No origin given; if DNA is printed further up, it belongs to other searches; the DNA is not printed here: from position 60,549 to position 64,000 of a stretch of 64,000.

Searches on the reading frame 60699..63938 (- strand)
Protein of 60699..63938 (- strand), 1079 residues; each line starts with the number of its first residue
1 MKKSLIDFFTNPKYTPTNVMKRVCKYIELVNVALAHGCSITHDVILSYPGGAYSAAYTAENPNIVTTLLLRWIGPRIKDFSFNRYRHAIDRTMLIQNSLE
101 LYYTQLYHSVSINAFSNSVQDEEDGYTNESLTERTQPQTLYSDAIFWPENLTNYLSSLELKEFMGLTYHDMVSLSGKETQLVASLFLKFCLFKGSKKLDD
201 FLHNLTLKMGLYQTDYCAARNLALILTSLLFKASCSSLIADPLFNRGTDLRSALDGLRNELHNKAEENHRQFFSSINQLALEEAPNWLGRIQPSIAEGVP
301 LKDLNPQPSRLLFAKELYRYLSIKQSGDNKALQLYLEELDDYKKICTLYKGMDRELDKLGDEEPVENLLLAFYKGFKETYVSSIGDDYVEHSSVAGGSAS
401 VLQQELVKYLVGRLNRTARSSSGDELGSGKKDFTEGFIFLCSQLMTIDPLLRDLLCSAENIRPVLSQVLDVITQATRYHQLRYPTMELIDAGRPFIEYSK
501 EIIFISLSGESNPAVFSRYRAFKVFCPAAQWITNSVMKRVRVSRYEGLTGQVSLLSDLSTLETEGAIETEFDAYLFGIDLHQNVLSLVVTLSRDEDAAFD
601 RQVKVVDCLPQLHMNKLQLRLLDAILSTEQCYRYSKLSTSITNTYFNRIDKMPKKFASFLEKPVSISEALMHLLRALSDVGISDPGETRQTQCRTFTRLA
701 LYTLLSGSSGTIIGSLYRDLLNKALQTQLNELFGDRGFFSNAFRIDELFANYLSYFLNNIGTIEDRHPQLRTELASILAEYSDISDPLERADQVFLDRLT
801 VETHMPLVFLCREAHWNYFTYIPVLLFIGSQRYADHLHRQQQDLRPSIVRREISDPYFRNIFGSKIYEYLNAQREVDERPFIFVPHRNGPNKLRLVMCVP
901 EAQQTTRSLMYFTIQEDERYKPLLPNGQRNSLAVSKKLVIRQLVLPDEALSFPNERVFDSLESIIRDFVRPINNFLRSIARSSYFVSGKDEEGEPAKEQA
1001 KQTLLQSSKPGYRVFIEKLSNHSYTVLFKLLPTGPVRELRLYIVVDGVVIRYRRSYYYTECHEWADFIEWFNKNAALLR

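Call 14: search_protein_families(library=pfam, proteins=[window:60699-63938:-], max_evalue=0.01)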
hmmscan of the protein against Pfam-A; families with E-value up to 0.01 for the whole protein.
window:60699-63938:- (1079 aa): 1 family
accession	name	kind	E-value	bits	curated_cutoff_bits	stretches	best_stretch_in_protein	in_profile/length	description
PF14633.12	SH2_2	-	3.4e-06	27.1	27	1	841-1051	19-194/211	SH2 domain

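Call 94: find_encoding_contigs(protein=window:60699-63938:-, flank=10000, max_places=1)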
Protein window:60699-63938:- (1079 aa): no gene with exactly this product is on record in the collection.
